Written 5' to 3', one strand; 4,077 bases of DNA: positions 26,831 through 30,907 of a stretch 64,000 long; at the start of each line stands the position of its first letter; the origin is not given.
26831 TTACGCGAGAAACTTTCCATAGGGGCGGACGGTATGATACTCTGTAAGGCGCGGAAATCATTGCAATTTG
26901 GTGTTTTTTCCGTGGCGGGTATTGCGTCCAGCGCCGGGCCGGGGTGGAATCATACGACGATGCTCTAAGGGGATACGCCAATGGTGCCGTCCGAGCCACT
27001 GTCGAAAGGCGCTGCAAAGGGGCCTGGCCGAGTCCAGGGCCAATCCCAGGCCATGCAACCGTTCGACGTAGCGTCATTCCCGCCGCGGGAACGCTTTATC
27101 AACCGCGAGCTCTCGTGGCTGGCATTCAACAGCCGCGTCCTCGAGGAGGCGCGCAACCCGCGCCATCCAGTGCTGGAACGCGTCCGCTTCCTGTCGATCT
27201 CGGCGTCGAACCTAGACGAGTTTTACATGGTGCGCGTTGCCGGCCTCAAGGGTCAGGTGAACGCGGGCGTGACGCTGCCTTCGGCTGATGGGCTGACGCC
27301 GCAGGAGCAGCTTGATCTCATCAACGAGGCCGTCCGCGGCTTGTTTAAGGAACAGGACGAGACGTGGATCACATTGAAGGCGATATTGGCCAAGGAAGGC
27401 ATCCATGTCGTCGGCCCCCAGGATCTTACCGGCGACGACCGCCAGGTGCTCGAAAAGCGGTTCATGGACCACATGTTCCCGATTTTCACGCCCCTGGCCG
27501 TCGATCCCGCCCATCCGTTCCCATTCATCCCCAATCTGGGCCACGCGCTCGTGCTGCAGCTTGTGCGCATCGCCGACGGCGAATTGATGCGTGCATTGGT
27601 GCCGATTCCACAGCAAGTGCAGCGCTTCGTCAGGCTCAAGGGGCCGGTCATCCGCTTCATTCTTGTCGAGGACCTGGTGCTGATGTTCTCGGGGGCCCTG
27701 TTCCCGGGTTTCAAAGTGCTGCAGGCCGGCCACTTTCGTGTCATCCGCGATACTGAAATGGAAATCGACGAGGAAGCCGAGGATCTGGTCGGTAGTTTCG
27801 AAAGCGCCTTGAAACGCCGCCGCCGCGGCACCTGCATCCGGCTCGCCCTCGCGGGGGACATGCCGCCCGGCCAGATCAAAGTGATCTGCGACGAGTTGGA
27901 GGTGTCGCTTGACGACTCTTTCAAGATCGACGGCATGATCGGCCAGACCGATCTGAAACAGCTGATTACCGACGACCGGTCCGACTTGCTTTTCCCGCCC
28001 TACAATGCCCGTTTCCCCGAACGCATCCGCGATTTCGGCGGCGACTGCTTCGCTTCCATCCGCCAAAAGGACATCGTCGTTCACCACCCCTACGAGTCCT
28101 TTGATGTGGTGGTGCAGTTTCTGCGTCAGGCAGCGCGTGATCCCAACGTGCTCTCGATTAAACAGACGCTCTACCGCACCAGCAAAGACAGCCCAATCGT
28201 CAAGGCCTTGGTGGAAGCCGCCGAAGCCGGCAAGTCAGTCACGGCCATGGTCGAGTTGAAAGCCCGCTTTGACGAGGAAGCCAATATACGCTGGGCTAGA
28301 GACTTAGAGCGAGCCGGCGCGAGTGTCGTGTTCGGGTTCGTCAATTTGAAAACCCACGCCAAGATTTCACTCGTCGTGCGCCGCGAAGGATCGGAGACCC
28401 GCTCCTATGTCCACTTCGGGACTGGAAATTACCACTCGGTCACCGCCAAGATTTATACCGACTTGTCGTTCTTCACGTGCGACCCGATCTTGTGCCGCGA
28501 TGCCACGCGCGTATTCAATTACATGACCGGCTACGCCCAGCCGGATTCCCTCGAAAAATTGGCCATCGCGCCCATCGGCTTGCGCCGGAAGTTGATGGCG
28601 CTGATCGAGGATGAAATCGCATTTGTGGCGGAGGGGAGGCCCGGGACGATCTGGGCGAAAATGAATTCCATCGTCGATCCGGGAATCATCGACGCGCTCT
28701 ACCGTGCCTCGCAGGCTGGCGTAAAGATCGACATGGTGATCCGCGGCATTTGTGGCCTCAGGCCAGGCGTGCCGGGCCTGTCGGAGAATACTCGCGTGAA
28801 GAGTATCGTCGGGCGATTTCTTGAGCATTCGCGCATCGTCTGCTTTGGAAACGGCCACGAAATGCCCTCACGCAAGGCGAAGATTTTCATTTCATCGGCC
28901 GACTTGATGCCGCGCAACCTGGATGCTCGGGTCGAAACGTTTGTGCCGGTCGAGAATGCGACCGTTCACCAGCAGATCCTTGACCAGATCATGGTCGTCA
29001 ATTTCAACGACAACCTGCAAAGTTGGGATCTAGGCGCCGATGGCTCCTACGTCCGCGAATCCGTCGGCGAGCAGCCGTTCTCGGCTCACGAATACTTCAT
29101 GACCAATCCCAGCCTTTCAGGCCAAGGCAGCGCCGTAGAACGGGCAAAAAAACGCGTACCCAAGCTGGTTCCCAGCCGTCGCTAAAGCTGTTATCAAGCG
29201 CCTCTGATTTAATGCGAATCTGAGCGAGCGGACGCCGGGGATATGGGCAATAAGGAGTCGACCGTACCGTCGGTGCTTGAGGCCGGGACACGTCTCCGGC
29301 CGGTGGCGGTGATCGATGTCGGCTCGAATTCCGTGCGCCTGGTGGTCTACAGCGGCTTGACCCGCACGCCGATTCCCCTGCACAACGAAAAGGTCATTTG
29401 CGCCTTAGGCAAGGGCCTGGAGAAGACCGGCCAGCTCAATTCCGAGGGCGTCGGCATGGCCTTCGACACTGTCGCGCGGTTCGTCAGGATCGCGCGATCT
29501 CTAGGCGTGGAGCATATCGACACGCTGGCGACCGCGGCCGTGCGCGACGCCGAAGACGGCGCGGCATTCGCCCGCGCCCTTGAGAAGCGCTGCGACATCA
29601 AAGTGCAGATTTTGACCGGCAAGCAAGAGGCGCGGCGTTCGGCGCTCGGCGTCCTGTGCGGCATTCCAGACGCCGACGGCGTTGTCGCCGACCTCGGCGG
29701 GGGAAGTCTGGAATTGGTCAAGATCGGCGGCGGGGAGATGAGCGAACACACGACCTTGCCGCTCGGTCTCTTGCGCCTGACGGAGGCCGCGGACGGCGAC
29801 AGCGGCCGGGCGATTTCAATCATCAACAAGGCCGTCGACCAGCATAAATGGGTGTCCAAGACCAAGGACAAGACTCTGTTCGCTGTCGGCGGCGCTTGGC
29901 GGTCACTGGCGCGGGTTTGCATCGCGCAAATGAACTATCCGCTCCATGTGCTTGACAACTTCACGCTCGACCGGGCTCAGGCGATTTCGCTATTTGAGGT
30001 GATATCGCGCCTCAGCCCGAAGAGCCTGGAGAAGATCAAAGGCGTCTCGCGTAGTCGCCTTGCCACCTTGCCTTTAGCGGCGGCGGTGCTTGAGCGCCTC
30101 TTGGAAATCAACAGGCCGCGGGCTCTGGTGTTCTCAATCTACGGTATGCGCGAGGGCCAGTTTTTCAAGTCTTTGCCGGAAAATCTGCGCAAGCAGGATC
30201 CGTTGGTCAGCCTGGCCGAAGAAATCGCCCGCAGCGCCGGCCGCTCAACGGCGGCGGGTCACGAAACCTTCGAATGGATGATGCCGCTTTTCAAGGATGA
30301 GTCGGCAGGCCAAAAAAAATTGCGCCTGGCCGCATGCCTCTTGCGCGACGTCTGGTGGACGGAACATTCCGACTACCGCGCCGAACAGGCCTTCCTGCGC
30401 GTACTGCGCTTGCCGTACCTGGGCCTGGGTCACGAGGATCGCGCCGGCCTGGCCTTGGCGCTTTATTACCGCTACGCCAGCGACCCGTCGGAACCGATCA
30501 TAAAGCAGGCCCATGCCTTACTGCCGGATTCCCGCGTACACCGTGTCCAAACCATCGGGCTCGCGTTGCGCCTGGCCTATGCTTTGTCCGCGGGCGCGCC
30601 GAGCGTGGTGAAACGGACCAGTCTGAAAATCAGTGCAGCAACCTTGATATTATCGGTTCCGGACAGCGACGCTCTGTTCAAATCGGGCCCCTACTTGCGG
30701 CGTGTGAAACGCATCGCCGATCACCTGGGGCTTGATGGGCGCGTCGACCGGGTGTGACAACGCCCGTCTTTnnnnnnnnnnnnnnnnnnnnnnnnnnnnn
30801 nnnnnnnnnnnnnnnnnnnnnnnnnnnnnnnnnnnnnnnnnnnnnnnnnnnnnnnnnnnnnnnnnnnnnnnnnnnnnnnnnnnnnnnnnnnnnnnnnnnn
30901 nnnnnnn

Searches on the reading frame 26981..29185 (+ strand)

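Call 64: search_protein_families(library=ncbifam, proteins=[window:26981-29185:+], max_evalue=0.00001)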
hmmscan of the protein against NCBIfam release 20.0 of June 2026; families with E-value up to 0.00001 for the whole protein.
window:26981-29185:+ (734 aa): 12 families
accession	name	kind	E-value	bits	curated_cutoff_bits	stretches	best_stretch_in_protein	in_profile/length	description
NF003919.0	PRK05443.1-4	equivalog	0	1200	908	1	34-726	23-721/730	RNA degradosome polyphosphate kinase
TIGR03705.1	poly_P_kin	equivalog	1.2e-279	929.5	465.85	1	38-709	1-673/673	polyphosphate kinase 1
NF003921.0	PRK05443.2-2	subfamily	1.3e-255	850.3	701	1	35-710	19-694/707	RNA degradosome polyphosphate kinase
NF003922.0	PRK05443.2-3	equivalog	1.3e-236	787.2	981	1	31-698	44-713/735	RNA degradosome polyphosphate kinase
NF003920.0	PRK05443.2-1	equivalog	4e-228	759.3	935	1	36-713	9-692/719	RNA degradosome polyphosphate kinase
NF003918.0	PRK05443.1-2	subfamily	3.3e-209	696.5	691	1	32-708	10-691/697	RNA degradosome polyphosphate kinase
NF003924.0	PRK05443.3-2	equivalog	8.4e-202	672.2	1058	1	38-704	8-666/699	RNA degradosome polyphosphate kinase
NF003927.0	PRK05443.3-6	equivalog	1e-161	539.8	1042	1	41-709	9-678/717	RNA degradosome polyphosphate kinase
NF003917.0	PRK05443.1-1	subfamily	1.6e-152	509.4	470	1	38-683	6-651/689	RNA degradosome polyphosphate kinase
NF003926.0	PRK05443.3-4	equivalog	2.9e-145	485.3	1391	1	37-708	2-669/675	RNA degradosome polyphosphate kinase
NF003923.0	PRK05443.3-1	equivalog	1.3e-129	433.6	1116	1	38-680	6-653/692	RNA degradosome polyphosphate kinase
NF003925.0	PRK05443.3-3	equivalog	2.4e-118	396.1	707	1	38-680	11-653/688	RNA degradosome polyphosphate kinase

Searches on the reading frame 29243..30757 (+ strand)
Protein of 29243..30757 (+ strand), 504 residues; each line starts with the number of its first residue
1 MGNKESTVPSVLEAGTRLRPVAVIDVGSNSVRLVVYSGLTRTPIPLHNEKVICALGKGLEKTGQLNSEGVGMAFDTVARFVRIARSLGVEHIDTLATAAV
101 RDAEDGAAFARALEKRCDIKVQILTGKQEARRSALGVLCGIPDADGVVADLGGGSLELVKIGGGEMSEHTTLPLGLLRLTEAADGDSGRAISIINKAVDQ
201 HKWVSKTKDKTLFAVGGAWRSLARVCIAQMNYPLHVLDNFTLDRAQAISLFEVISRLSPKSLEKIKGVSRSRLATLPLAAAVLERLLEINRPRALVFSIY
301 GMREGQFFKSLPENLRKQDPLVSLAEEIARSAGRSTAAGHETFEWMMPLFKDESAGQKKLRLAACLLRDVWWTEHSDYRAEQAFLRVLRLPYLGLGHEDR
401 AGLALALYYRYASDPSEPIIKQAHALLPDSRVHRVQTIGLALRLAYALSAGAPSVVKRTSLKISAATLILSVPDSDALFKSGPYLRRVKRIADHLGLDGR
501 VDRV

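Call 64: search_protein_families(library=ncbifam, proteins=[window:29243-30757:+], max_evalue=0.00001)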
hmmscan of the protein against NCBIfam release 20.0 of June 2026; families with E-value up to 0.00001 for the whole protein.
window:29243-30757:+ (504 aa): 3 families
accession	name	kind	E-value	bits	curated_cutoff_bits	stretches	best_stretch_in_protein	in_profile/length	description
TIGR03706.1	exo_poly_only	exception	9.8e-85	284.4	307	1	21-311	2-299/300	exopolyphosphatase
NF008260.0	PRK11031.1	equivalog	2.9e-12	46.3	624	1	22-181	9-169/496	guanosine-5'-triphosphate,3'-diphosphate diphosphatase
NF008108.0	PRK10854.1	equivalog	2.3e-10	39.3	864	1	16-159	8-152/513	exopolyphosphatase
